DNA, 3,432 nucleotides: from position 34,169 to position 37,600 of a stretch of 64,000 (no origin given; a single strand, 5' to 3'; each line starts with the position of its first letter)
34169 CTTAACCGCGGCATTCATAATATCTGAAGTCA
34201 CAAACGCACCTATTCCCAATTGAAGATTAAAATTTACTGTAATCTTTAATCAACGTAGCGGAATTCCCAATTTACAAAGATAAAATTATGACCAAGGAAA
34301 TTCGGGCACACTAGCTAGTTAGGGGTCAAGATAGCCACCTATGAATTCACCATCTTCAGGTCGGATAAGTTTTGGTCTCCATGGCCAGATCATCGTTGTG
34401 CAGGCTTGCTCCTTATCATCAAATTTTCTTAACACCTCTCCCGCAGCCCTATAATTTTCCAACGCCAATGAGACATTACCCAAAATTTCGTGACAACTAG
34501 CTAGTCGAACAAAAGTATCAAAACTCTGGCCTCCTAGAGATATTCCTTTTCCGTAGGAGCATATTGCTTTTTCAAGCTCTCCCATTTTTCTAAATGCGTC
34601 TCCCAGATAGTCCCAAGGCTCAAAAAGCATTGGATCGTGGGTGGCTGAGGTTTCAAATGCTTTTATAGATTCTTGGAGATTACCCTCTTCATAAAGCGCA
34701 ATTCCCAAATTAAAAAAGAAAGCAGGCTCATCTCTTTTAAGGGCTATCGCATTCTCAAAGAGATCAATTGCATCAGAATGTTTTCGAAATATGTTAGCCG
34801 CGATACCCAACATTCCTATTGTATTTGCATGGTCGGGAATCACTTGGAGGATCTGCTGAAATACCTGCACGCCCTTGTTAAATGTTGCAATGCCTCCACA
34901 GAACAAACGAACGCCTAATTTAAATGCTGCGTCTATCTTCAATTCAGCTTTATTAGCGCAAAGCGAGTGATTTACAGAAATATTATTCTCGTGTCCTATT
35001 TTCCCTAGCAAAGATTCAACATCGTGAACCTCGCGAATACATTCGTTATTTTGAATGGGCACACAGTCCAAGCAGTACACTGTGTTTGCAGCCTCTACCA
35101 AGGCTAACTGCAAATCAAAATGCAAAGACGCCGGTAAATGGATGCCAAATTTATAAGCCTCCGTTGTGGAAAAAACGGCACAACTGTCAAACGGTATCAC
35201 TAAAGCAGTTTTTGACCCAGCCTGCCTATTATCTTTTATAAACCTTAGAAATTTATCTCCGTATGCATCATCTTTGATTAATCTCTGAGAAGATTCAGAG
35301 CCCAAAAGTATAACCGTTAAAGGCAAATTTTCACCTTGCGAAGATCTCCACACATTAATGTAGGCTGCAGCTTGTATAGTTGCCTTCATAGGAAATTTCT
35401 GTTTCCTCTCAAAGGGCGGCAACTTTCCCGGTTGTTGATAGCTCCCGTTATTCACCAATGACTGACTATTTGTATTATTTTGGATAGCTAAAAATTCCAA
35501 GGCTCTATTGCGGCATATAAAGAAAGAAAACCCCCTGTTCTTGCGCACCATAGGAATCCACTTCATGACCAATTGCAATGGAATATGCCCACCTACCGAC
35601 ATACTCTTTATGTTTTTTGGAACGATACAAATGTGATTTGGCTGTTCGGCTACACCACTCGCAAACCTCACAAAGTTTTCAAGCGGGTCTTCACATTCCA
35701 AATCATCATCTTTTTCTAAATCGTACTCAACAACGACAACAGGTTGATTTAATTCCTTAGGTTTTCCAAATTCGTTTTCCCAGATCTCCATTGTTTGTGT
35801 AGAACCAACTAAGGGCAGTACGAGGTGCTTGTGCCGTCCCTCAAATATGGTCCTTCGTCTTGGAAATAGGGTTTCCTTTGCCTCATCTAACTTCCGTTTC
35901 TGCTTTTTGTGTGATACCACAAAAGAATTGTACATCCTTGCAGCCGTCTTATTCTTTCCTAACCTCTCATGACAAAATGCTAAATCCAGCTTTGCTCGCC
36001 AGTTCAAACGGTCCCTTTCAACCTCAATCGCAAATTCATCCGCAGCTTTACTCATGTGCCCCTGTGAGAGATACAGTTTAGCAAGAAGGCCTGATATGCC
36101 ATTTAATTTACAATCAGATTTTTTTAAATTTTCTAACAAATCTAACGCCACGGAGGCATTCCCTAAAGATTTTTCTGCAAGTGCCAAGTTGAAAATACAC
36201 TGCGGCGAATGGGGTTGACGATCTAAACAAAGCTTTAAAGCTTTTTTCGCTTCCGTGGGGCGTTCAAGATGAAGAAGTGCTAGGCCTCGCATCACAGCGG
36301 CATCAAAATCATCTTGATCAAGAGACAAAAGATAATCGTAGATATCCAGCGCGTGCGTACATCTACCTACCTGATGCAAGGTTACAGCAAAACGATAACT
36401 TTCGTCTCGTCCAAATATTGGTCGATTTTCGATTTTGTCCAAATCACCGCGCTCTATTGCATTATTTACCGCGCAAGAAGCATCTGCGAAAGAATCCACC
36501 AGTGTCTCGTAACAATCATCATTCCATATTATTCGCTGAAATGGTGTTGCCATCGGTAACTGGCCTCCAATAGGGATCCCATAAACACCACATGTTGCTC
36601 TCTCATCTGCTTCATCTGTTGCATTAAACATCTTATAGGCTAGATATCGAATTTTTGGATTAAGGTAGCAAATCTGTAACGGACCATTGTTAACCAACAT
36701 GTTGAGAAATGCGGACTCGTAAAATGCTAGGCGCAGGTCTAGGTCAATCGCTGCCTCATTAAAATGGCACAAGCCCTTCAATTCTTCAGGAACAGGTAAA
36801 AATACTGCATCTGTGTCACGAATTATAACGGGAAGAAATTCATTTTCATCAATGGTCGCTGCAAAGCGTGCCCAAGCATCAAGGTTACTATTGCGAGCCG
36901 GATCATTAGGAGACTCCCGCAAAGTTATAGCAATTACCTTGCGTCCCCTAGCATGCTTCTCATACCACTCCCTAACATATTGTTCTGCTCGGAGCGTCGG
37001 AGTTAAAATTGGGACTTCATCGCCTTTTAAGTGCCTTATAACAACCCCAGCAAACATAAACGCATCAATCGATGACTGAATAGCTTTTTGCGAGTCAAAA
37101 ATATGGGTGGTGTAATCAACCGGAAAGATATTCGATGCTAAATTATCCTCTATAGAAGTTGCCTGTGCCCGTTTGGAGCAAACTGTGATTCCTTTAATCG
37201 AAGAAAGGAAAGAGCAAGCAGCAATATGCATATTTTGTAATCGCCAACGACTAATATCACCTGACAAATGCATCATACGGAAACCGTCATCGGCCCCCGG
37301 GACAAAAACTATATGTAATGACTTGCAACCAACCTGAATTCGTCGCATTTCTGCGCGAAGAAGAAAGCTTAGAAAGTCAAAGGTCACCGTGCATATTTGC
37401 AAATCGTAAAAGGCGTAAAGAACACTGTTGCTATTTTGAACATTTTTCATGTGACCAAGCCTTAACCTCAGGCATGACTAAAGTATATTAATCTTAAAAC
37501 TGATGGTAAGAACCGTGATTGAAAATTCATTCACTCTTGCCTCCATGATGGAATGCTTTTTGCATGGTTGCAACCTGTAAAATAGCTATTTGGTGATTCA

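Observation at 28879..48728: ~20 kb island combining heptose activation genes, four radical-SAM enzymes and five TPR-tethered glycosyltransferase modules: candidate novel (protein?) glycosylation system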

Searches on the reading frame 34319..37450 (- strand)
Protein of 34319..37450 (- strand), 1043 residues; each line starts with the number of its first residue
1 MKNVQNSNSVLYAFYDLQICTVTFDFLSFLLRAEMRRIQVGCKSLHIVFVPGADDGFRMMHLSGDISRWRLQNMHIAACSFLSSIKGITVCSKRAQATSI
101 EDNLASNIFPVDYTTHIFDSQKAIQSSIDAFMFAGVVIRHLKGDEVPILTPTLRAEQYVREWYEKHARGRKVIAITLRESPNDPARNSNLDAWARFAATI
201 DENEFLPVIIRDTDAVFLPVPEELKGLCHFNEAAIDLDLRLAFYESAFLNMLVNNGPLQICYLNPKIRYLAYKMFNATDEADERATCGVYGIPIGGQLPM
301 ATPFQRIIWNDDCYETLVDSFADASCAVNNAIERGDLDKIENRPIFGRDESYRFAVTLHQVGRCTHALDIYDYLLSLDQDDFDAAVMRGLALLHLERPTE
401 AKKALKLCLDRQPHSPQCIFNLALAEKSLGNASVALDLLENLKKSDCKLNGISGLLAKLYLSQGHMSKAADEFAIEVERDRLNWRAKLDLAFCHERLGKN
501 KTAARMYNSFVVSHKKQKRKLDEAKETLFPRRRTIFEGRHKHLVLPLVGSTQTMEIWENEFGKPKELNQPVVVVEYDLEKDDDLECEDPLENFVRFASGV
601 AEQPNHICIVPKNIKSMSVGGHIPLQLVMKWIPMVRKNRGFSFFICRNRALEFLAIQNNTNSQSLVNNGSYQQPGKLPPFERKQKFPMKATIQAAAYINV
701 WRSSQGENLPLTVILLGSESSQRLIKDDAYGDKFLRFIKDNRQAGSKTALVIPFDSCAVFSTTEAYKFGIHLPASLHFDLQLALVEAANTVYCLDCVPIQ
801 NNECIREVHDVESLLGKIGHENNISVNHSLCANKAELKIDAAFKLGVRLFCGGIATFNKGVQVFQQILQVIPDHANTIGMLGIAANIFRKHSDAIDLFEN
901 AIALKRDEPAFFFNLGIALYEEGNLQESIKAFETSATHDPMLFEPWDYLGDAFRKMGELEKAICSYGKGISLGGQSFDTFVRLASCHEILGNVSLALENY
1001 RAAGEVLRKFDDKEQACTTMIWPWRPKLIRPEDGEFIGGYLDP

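Call 3: search_protein_families(library=pfam, proteins=[window:34319-37450:-], max_evalue=0.01)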
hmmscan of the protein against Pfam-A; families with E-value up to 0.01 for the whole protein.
window:34319-37450:- (1043 aa): 16 families
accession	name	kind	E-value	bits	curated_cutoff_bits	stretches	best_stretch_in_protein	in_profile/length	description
PF13432.12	TPR_16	-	1.3e-17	64.3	32.7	1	889-934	11-56/65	Tetratricopeptide repeat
PF07719.23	TPR_2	-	2.5e-15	55.7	27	1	910-940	2-32/34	Tetratricopeptide repeat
PF00515.34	TPR_1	-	4.9e-13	48.7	27.8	0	912-940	4-32/34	Tetratricopeptide repeat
PF13424.12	TPR_12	-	6.3e-12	46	30.1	0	914-967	8-69/77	Tetratricopeptide repeat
PF13371.12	TPR_9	-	1.2e-10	41.7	35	1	363-417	10-64/73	Tetratricopeptide repeat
PF14559.12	TPR_19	-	2.1e-10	41.2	25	0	890-935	6-51/68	Tetratricopeptide repeat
PF13414.12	TPR_11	-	4e-10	39.7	26.8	1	891-923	10-42/42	TPR repeat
PF13428.12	TPR_14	-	4.2e-10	39.7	23.5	0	383-423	2-42/44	Tetratricopeptide repeat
PF13181.12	TPR_8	-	1.1e-09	38.2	25.7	0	384-413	3-32/34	Tetratricopeptide repeat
PF13431.12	TPR_17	-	2.4e-09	37.2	24.4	0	897-929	1-33/34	Tetratricopeptide repeat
PF13174.12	TPR_6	-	4.9e-09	36.7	26.3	0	383-415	1-33/33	Tetratricopeptide repeat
PF13176.12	TPR_7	-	4.2e-06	26.9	27.9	0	890-908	14-32/36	Tetratricopeptide repeat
PF12895.13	ANAPC3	-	5.8e-05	23.7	27.2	1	367-441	8-81/82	Anaphase-promoting complex, cyclosome, subunit 3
PF25062.1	ARM_TT21_N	-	0.00093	19.4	40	0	896-935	15-53/222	Tetratricopeptide repeat protein 21 N-terminal ARM repeat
PF20308.4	TPR-S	-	0.0014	19.6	27.6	0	892-954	3-62/102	Tetratricopeptide Repeats-Sensor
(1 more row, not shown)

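Call 8: search_protein_families(library=ncbifam, proteins=[window:34319-37450:-], max_evalue=0.001)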
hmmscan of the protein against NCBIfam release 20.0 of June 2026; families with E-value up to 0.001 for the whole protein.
window:34319-37450:- (1043 aa): 14 families
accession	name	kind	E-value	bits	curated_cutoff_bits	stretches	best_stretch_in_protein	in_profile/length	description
NF040959.1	MamA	equivalog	7.7e-24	84.3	200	3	891-1004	53-166/204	magnetosome protein MamA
TIGR02552.1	LcrH_SycD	equivalog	3.5e-22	78.6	104.8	3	352-437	22-107/136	SycD/LcrH family type III secretion system chaperone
TIGR02917.1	PEP_TPR_lipo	equivalog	1.8e-18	65.9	312.2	2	860-1003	518-661/899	XrtA/PEP-CTERM system TPR-repeat protein PrsT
TIGR02521.1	type_IV_pilW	equivalog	4.8e-12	45.9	154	1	865-990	55-182/234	type IV pilus biogenesis/stability protein PilW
NF008391.2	PRK11189.1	equivalog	1e-09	38.3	250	1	864-940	88-167/297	lipoprotein NlpI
NF033762.1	social_mot_Tgl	equivalog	1.6e-09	37.5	225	1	856-1002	81-229/252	social motility TPR repeat lipoprotein Tgl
NF033920.0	C39_PA2778_fam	equivalog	3.4e-08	33.2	150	0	353-440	161-248/255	PA2778 family cysteine peptidase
NF052415.1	T3SS_chap_SctY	equivalog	3.2e-07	30.8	70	1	360-440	18-101/106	type III secretion apparatus assembly chaperone SctY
NF052400.1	M48_BAM_BepA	equivalog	4.3e-06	25.8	570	0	834-1013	300-479/483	beta-barrel assembly-enhancing protease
NF002725.1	PRK02603.1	equivalog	6.3e-06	26.3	143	0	352-433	39-123/173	photosystem I assembly protein Ycf3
NF047507.1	TPR_BatC_Lepto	exception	1.2e-05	24.9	175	1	891-971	40-124/214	TPR repeat-containing protein BatC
NF053607.1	CHU_0125_OmpA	equivalog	0.00037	19.1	620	0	915-1010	25-120/639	CHU_0125 family OmpA-like outer membrane integrity protein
TIGR00540.1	TPR_hemY_coli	hypoth_equivalog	0.0004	19.3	142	0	391-508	270-383/385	heme biosynthesis-associated TPR protein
NF011886.0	PRK15359.1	equivalog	0.00057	19.7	146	0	356-408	66-118/144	type III secretion system chaperone protein SscB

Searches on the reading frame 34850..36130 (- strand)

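Call 6: search_protein_families(library=pfam, proteins=[window:34850-36130:-], max_evalue=10)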
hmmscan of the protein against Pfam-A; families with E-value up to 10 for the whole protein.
window:34850-36130:- (427 aa): 4 families
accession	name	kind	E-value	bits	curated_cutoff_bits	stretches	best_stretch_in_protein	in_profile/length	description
PF13432.12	TPR_16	-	0.0018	19.1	32.7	1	16-68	3-55/65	Tetratricopeptide repeat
PF13174.12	TPR_6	-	0.061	14.5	26.3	1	46-73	2-29/33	Tetratricopeptide repeat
PF13428.12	TPR_14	-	0.14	13.3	23.5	1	45-74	2-31/44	Tetratricopeptide repeat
PF14559.12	TPR_19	-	0.16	12.7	25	0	40-67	21-48/68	Tetratricopeptide repeat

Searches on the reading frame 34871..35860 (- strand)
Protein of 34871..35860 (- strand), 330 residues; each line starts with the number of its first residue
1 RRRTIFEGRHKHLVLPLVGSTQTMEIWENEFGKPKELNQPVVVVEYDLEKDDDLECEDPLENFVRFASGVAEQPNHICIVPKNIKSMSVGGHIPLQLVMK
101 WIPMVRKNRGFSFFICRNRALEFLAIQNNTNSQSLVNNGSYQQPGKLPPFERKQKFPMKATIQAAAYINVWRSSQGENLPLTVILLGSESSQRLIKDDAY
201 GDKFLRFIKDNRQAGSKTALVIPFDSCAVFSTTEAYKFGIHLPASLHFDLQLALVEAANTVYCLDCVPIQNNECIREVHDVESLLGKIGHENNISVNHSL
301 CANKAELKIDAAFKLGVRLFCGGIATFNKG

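Call 49: find_homologous_proteins(query=window:34871-35860:-, max_evalue=0.001)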
Query window:34871-35860:-: 653 candidates shared short words with the query, none scored E <= 0.001.

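Call 57: predict_structure(alignment_id=A3)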
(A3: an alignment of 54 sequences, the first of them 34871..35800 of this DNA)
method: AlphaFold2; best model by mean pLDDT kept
length: 310 residues; sequences in the alignment: 54
mean_pLDDT: 69.5   pTM: 0.68
mean pLDDT of the five models: 69.5, 67.8, 67.0, 66.3, 65.5
residues with pLDDT >= 90: 22; 70-90: 153; 50-70: 84; < 50: 51
segments of 3 or more residues with pLDDT < 50: 1-9, 67-69, 120-127, 267-291
pLDDT, mean of each block of 10 residues (from residue 1): 43 67 80 66 75 77 61 72 80 85 84 64 46 68 93 86 84 81 86 79 68 75 88 90 68 58 53 35 35 55 53
secondary structure, 60 per line:
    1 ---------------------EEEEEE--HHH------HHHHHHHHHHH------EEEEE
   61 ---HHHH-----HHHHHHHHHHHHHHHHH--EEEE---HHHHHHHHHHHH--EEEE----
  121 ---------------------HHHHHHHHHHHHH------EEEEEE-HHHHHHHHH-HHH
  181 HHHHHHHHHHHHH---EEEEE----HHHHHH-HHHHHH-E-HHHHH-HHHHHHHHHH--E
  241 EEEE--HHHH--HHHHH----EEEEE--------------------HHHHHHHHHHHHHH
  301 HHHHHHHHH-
elements in order: E22-27 H39-49 E56-60 H64-67 H73-89 E92-95 H99-110 E113-116 H142-154 E161-166 H168-176 H178-193 E197-201 H206-211 H213-218 H222-226 H228-237 E240-244 H247-250 H253-257 E262-266 H287-309
